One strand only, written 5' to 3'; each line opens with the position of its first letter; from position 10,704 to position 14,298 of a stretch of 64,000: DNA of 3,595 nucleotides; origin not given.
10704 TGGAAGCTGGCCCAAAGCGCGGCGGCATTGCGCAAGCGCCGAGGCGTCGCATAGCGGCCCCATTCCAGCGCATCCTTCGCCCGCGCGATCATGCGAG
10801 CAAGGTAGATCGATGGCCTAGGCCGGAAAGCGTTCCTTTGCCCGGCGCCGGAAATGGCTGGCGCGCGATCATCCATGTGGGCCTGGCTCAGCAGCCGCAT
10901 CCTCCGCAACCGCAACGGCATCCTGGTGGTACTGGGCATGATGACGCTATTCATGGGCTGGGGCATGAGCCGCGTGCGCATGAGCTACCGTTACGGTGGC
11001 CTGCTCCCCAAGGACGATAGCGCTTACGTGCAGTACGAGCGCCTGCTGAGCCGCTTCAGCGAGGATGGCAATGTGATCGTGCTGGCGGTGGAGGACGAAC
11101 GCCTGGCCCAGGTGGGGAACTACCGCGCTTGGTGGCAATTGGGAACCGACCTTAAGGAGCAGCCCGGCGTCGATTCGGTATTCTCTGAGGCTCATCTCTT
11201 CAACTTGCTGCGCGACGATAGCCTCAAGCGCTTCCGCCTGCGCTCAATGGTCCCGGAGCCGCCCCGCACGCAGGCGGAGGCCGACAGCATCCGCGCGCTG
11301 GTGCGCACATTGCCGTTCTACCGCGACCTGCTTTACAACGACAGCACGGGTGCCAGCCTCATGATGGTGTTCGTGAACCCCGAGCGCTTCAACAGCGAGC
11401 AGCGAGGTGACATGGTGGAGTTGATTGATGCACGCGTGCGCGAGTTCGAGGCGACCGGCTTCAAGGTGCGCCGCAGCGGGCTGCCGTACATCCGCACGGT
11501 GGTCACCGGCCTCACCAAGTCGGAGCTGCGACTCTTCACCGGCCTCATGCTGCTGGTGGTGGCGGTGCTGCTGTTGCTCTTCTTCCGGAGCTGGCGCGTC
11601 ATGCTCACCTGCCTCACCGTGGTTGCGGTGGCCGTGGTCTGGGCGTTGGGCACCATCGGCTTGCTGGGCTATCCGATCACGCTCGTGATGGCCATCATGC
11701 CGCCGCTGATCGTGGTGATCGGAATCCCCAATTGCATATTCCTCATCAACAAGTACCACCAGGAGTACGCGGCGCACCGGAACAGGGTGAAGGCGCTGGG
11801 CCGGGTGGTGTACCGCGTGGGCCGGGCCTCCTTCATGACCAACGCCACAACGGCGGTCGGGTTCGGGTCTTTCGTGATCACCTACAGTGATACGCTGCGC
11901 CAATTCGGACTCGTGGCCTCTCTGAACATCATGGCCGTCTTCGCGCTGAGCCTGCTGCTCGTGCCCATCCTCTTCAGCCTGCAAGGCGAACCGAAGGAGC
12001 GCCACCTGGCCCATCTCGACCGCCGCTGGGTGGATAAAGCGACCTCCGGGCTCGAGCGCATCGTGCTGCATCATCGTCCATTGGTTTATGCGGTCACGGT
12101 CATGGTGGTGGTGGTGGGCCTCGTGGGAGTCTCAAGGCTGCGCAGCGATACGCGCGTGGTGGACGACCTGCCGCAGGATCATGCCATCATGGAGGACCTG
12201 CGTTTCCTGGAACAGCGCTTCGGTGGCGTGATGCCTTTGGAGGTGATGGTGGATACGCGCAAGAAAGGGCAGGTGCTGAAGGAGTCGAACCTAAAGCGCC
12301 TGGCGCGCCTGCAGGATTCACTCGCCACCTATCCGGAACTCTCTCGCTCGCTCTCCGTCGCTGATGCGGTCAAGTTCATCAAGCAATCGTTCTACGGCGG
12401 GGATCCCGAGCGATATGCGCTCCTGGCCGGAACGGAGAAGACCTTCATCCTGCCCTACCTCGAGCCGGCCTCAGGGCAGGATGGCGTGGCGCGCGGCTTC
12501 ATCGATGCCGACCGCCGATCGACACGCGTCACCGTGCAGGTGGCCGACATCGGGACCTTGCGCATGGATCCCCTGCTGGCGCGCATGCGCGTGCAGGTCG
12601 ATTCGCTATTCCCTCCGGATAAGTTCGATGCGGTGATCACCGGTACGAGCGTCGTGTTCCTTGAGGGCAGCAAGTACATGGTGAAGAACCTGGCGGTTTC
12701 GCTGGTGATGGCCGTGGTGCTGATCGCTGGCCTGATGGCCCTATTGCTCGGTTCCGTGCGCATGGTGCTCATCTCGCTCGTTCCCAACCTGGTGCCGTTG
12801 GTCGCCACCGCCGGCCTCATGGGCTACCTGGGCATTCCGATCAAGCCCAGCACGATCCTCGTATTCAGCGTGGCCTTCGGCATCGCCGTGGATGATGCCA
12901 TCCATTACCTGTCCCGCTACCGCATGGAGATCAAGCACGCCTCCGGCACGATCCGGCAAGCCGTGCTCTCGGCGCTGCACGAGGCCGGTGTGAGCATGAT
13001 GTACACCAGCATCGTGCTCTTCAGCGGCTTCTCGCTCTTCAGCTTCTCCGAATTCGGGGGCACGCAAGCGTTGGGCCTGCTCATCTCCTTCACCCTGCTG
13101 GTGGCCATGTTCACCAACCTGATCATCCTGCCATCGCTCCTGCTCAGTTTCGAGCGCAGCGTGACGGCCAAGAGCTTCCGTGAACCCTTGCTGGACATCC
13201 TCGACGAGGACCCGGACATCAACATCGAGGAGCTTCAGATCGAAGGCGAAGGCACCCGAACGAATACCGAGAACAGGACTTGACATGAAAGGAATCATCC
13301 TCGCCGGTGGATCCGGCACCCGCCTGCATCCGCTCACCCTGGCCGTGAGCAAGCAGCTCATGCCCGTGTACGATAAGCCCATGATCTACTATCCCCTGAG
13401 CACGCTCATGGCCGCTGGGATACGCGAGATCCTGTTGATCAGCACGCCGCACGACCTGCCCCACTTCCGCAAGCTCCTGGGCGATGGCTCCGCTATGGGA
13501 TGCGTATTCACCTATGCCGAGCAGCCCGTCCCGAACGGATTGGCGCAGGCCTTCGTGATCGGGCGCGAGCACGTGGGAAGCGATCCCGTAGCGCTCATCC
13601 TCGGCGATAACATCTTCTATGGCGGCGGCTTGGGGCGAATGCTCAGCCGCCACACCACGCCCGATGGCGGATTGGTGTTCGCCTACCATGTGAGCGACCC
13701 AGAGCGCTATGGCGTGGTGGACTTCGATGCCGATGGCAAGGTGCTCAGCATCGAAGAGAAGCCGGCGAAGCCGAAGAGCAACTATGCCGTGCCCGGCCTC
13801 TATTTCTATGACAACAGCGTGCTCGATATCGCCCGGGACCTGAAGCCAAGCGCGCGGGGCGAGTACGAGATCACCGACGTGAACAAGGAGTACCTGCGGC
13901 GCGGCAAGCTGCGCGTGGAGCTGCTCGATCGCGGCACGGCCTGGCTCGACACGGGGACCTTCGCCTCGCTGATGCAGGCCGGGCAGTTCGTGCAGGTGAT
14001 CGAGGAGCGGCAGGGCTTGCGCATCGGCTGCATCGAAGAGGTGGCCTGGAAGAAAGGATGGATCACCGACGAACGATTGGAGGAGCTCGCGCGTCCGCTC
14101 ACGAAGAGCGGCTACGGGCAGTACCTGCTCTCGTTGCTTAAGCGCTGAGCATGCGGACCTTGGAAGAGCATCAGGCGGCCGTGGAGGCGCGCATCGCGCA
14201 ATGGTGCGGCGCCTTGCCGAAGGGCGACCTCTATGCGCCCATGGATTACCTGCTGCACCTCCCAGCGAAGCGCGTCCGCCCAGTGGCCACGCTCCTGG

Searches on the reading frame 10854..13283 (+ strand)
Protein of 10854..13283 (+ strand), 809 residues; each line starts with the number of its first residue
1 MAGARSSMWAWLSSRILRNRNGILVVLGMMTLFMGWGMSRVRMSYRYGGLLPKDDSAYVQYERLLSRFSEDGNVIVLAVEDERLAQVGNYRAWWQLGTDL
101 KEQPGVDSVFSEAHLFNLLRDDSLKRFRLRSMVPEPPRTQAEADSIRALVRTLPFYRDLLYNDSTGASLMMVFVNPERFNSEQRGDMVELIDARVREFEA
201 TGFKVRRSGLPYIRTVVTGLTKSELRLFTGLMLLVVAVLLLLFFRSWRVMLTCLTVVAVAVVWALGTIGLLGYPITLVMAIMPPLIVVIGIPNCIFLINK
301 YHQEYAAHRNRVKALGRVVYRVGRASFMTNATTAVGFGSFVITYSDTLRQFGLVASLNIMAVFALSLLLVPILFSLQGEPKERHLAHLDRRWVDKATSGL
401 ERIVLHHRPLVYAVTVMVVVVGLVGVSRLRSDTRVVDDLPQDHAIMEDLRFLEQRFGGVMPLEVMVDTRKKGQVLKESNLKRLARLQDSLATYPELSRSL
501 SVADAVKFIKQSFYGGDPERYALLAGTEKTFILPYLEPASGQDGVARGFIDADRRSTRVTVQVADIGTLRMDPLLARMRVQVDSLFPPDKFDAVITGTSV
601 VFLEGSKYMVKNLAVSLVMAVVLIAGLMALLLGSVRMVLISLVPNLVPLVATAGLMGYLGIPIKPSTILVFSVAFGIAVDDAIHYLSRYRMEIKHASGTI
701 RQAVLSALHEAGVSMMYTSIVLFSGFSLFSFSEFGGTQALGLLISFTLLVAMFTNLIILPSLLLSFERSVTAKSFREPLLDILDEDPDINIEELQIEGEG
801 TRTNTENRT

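Call 3: search_protein_families(library=ncbifam, proteins=[window:10854-13283:+], max_evalue=0.001)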
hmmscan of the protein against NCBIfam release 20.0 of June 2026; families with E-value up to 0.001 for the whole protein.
window:10854-13283:+ (809 aa): 11 families
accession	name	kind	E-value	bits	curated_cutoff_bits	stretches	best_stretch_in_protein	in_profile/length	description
TIGR00921.1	2A067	subfamily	1.8e-74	251.1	351.9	2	17-388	1-357/733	hydrophobe/amphiphile efflux-3 (HAE3) family transporter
TIGR00833.1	actII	subfamily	3.3e-39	134.9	874.7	2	220-493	170-446/910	MMPL family RND transporter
TIGR03480.1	HpnN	hypoth_equivalog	6.4e-34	117.1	751.85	2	223-476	269-517/862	hopanoid biosynthesis associated RND transporter like protein HpnN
NF052374.1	HopndTporHpnN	equivalog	9.8e-19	66.9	1100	2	231-454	280-497/858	hopanoid transporter HpnN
NF000282.2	RND_permease_1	subfamily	1.3e-07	30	1250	1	588-762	317-491/1029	multidrug efflux RND transporter permease subunit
NF045600.2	BstA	equivalog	8.8e-07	27.2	1400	0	221-377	283-439/903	sterol transporter cytoplasmic membrane protein BstA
TIGR00915.1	2A0602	subfamily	8.9e-06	23.8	940.35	1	610-764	337-494/1050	efflux RND transporter permease subunit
TIGR00916.1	2A0604s01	subfamily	9.5e-05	22.1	148.6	0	609-754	86-229/231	SecD/SecF family protein translocase subunit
NF007133.0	PRK09579.1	equivalog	0.00011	19.9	1763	1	582-752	306-470/1017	multidrug efflux RND transporter permease subunit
NF033617.1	RND_permease_2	subfamily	0.00016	19.8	1250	1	610-731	329-449/1009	multidrug efflux RND transporter permease subunit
NF000037.1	RND_perm_OqxB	exception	0.00042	18.2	2200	0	600-765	333-491/1050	multidrug efflux RND transporter permease subunit OqxB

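Call 4: search_protein_families(library=pfam, proteins=[window:10854-13283:+], max_evalue=0.001)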
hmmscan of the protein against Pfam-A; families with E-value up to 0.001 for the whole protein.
window:10854-13283:+ (809 aa): 4 families
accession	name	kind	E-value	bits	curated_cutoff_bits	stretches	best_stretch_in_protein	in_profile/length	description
PF03176.21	MMPL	-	5.5e-43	147.6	20.5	2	51-392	3-319/333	MMPL family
PF12349.14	Sterol-sensing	-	2.6e-13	50.5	22.3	1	247-378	6-137/153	Sterol-sensing domain of SREBP cleavage-activation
PF02460.24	Patched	-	2.1e-12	47.5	23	1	242-367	24-147/156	Patched SSD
PF00873.25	ACR_tran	-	4.1e-10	38.5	28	2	610-762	330-485/1021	AcrB/AcrD/AcrF family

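Call 15: find_homologous_proteins(query=window:10875-13283:+)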
Query window:10875-13283:+ (802 aa): 5854 proteins with E <= 0.001 among 8000 candidates; the best 120 are listed.
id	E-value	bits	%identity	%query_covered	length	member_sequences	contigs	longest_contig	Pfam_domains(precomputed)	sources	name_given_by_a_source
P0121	0.0e+0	1622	92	100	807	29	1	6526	PF03176.22,PF12349.15,PF02460.25,PF00873.26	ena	-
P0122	0.0e+0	1564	89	100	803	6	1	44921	PF03176.22,PF12349.15,PF02460.25,PF00873.26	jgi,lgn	jgi:predicted RND superfamily exporter protein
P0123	0.0e+0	1550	88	100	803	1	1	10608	PF03176.22,PF12349.15,PF02460.25,PF00873.26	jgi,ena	-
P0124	0.0e+0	1477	84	99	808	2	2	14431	PF03176.22,PF12349.15,PF02460.25,PF00873.26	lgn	-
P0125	0.0e+0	1461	82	99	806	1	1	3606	PF03176.22,PF12349.15,PF02460.25,PF00873.26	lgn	-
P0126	0.0e+0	1459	82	99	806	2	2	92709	PF03176.22,PF12349.15,PF02460.25,PF00873.26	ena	-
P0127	0.0e+0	1458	82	99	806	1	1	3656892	PF03176.22,PF12349.15,PF02460.25,PF00873.26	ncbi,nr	ncbi:MAG: MMPL family transporter [Flavobacteriales bacterium]|nr:MMPL family transporter [Flavobact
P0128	0.0e+0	1447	81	100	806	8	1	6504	PF03176.22,PF12349.15,PF02460.25,PF00873.26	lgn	-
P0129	0.0e+0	1443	81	99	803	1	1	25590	PF03176.22,PF12349.15,PF02460.25,PF00873.26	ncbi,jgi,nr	ncbi:MAG TPA: MMPL family transporter [Flavobacteriales bacterium]|nr:MMPL family transporter [Flavo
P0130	0.0e+0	1374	77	100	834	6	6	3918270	PF03176.22,PF12349.15,PF02460.25,PF00873.26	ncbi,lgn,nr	ncbi:MAG: MMPL family transporter [Flavobacteriales bacterium]|nr:MAG: MMPL family transporter [Flav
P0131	0.0e+0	1314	74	99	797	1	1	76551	PF03176.22,PF12349.15,PF02460.25,PF00873.26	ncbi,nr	ncbi:MAG: MMPL family transporter [Flavobacteriales bacterium]|nr:MMPL family transporter [Flavobact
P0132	0.0e+0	1314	74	99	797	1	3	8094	PF03176.22,PF12349.15,PF02460.25,PF00873.26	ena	-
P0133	0.0e+0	1314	74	99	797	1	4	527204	PF03176.22,PF12349.15,PF02460.25,PF00873.26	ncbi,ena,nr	ncbi:MAG: MMPL family transporter [Flavobacteriales bacterium]|nr:MMPL family transporter [Flavobact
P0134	0.0e+0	1312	74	99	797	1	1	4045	PF03176.22,PF12349.15,PF02460.25,PF00873.26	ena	-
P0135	0.0e+0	1312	73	99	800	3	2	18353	PF03176.22,PF12349.15,PF02460.25,PF00873.26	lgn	-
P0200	0.0e+0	1173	65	99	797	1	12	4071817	PF03176.22,PF12349.15,PF02460.25,PF00873.26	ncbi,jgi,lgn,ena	jgi:predicted RND superfamily exporter protein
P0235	0.0e+0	1038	58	99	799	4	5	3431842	PF03176.22,PF12349.15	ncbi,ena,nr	ncbi:MAG: MMPL family transporter [Flavobacteriales bacterium]|nr:MMPL family transporter [Flavobact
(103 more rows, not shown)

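Call 16: find_encoding_contigs(protein=P0200, flank=7000, max_places=3)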
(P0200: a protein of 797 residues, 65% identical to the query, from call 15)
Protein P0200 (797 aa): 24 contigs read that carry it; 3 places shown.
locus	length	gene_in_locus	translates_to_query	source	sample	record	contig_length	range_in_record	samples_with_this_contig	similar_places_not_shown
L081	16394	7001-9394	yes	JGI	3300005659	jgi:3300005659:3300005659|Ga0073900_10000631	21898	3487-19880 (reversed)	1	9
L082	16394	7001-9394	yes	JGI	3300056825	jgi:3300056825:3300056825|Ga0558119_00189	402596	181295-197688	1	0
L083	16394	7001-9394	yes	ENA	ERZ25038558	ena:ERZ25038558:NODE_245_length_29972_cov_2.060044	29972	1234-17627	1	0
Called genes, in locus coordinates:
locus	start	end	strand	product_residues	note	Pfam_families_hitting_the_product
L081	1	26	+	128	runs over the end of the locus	PF00380:Ribosomal_S9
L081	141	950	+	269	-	PF00318:Ribosomal_S2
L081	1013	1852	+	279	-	PF00889:EF_TS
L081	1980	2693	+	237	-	PF00696:AA_kinase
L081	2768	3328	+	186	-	PF01765:RRF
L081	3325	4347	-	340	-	PF04055:Radical_SAM, PF13186:SPASM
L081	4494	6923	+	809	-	PF13620:CarboxypepD_reg, PF13715:CarbopepD_reg_2, PF23591:CILP (faint), PF18939:DUF5686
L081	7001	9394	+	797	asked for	PF00873:ACR_tran (faint), PF03176:MMPL, PF02460:Patched, PF12349:Sterol-sensing, PF03176:MMPL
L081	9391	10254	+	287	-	PF00483:NTP_transferase, PF12804:NTP_transf_3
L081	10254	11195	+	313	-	PF00348:polyprenyl_synt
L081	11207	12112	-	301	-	PF01370:Epimerase, PF16363:GDP_Man_Dehyd (faint), PF08338:DUF1731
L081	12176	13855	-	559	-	-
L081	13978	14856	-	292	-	-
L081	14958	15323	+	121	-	-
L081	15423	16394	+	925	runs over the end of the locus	PF16078:2-oxogl_dehyd_N, PF00676:E1_dh, PF02779:Transket_pyr, PF16870:OxoGdeHyase_C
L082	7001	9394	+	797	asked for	PF00873:ACR_tran (faint), PF03176:MMPL, PF02460:Patched, PF12349:Sterol-sensing, PF03176:MMPL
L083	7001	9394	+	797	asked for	PF00873:ACR_tran (faint), PF03176:MMPL, PF02460:Patched, PF12349:Sterol-sensing, PF03176:MMPL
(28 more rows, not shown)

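Call 17: find_encoding_contigs(protein=P0235, flank=7000, max_places=3)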
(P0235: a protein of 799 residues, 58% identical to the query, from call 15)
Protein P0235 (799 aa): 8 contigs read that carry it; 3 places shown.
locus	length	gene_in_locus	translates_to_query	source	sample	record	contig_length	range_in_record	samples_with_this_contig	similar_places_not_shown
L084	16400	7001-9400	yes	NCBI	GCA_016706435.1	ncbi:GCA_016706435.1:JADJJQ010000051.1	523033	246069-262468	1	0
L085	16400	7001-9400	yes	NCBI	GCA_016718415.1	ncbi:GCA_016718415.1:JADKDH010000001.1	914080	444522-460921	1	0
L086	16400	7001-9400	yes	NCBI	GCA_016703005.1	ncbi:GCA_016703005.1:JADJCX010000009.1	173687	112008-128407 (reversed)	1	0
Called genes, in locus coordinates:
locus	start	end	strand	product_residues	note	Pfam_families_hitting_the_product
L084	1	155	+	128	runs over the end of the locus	PF00380:Ribosomal_S9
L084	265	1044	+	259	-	PF00318:Ribosomal_S2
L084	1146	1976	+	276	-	PF00889:EF_TS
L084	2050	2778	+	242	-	PF00696:AA_kinase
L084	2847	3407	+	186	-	PF01765:RRF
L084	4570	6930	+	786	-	PF13620:CarboxypepD_reg, PF13715:CarbopepD_reg_2, PF18939:DUF5686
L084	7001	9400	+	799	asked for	PF03176:MMPL, PF12349:Sterol-sensing, PF03176:MMPL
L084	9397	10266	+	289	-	PF00483:NTP_transferase, PF12804:NTP_transf_3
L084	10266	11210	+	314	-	PF00348:polyprenyl_synt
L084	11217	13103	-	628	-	-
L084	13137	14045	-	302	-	PF01370:Epimerase, PF16363:GDP_Man_Dehyd (faint), PF08338:DUF1731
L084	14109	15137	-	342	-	-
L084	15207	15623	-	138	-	-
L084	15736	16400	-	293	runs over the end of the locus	-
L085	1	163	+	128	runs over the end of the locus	PF00380:Ribosomal_S9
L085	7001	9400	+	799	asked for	PF03176:MMPL, PF12349:Sterol-sensing, PF03176:MMPL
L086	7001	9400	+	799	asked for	PF03176:MMPL, PF12349:Sterol-sensing, PF03176:MMPL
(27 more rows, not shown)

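Call 37: search_solved_structures(query=window:10875-13283:+, max_evalue=0.001)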
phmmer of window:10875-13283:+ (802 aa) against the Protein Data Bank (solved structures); distinct sequences matched with E-value up to 0.001: 11.
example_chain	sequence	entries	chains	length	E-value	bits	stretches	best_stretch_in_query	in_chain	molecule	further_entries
6wu0_B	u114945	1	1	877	2e-14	56.1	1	542-757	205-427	Hopanoid biosynthesis associated RND transporter like protein HpnN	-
5khn_B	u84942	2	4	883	1.2e-09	40.4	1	580-774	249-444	RND transporter | Putative RND superfamily efflux pump membrane protein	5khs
3jd8_A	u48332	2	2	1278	1.3e-06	30.3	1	245-372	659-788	Niemann-Pick C1 protein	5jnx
6uox_A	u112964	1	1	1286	1.3e-06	30.3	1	245-372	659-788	NPC intracellular cholesterol transporter 1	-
6w5r_A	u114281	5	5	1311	1.3e-06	30.2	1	245-372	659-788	NPC intracellular cholesterol transporter 1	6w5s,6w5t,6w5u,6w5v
5u73_A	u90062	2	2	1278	2.4e-06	29.4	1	245-372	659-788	Niemann-Pick C1 protein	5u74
5lq3_A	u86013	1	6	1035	6.8e-06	27.9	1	589-767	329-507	CmeB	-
5t0o_A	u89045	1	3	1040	6.8e-06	27.9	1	589-767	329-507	CmeB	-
8gjj_B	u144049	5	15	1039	0.00019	23.1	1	594-762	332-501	Efflux pump membrane transporter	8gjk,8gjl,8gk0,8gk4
6r4l_A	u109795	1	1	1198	0.00033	22.3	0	244-352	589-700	NPC intracellular cholesterol transporter 1-related protein 1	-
8qeb_A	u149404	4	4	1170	0.00058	21.5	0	244-352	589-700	NPC intracellular sterol transporter 1-related protein 1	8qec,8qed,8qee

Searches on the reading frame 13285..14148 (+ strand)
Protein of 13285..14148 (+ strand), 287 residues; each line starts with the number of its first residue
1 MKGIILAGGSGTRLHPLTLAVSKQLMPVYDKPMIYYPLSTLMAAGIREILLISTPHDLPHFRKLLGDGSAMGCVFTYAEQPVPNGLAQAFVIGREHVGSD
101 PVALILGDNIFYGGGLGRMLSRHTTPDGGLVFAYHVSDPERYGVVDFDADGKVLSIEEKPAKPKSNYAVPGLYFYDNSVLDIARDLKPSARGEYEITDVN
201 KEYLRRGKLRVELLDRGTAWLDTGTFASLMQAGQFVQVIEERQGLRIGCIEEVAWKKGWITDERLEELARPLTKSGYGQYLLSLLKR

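Call 3: search_protein_families(library=ncbifam, proteins=[window:13285-14148:+], max_evalue=0.001)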
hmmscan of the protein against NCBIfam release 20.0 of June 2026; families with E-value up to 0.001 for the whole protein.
window:13285-14148:+ (287 aa): 30 families (the best 25 are shown)
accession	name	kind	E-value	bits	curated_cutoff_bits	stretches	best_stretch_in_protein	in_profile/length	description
TIGR01207.1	rmlA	equivalog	7e-143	474.9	360.65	1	2-285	1-285/286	glucose-1-phosphate thymidylyltransferase RfbA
NF012024.0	PRK15480.1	equivalog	2.4e-126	420.8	588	1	2-286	5-290/292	glucose-1-phosphate thymidylyltransferase RfbA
TIGR01208.1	rmlA_long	equivalog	8.8e-54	182.7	320.25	1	2-236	1-234/353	glucose-1-phosphate thymidylyltransferase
TIGR03992.1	Arch_glmU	subfamily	8.9e-43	146.6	292.1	1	1-235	1-226/393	bifunctional sugar-1-phosphate nucleotidylyltransferase/acetyltransferase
NF041313.1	UDPGP_AglF_Halo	equivalog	1.2e-32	113.3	400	1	1-208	1-207/234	UTP--glucose-1-phosphate uridylyltransferase AglF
NF041173.1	Sug_nt_acttase_Thmprot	equivalog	7.8e-29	100.8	600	1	1-254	1-243/405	bifunctional sugar-1-phosphate nucleotidylyltransferase/acetyltransferase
NF052502.1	man1P_GTase_Rv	exception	4.4e-27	94.8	440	1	3-232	3-226/352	mannose-1-phosphate guanylyltransferase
TIGR01099.1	galU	equivalog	1.4e-23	83.8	326.8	2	73-211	94-242/261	UTP--glucose-1-phosphate uridylyltransferase GalU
NF045761.1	NAMPUrTaseMurU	equivalog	1.6e-17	64.2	250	1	1-232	1-223/226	N-acetylmuramate alpha-1-phosphate uridylyltransferase MurU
NF009928.0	PRK13389.1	equivalog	7.1e-15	54.9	548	2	2-53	10-61/302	UTP--glucose-1-phosphate uridylyltransferase GalU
NF003670.0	PRK05293.1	equivalog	1.9e-14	53.4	470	1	104-243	123-263/382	glucose-1-phosphate adenylyltransferase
TIGR02091.1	glgC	equivalog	1.3e-13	50.8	424.9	2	104-233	117-256/364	glucose-1-phosphate adenylyltransferase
NF007516.0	PRK10122.1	equivalog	6.3e-13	48.5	534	1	2-53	5-56/297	UTP--glucose-1-phosphate uridylyltransferase GalF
NF010935.0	PRK14355.1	equivalog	3.5e-12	45.7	718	1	3-204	6-209/459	bifunctional UDP-N-acetylglucosamine diphosphorylase/glucosamine-1-phosphate N-acetyltransferase GlmU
TIGR01105.1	galF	equivalog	1.6e-10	40.7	659.2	1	2-53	5-56/297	GalU regulator GalF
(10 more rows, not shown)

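Call 4: search_protein_families(library=pfam, proteins=[window:13285-14148:+], max_evalue=0.001)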
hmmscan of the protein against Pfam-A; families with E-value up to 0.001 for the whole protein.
window:13285-14148:+ (287 aa): 2 families
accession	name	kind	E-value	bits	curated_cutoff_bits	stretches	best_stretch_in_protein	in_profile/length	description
PF00483.29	NTP_transferase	-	1.8e-72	244.3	21.2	1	2-236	1-242/245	Nucleotidyl transferase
PF12804.13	NTP_transf_3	-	1.1e-10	42.4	27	1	3-134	1-121/160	MobA-like NTP transferase domain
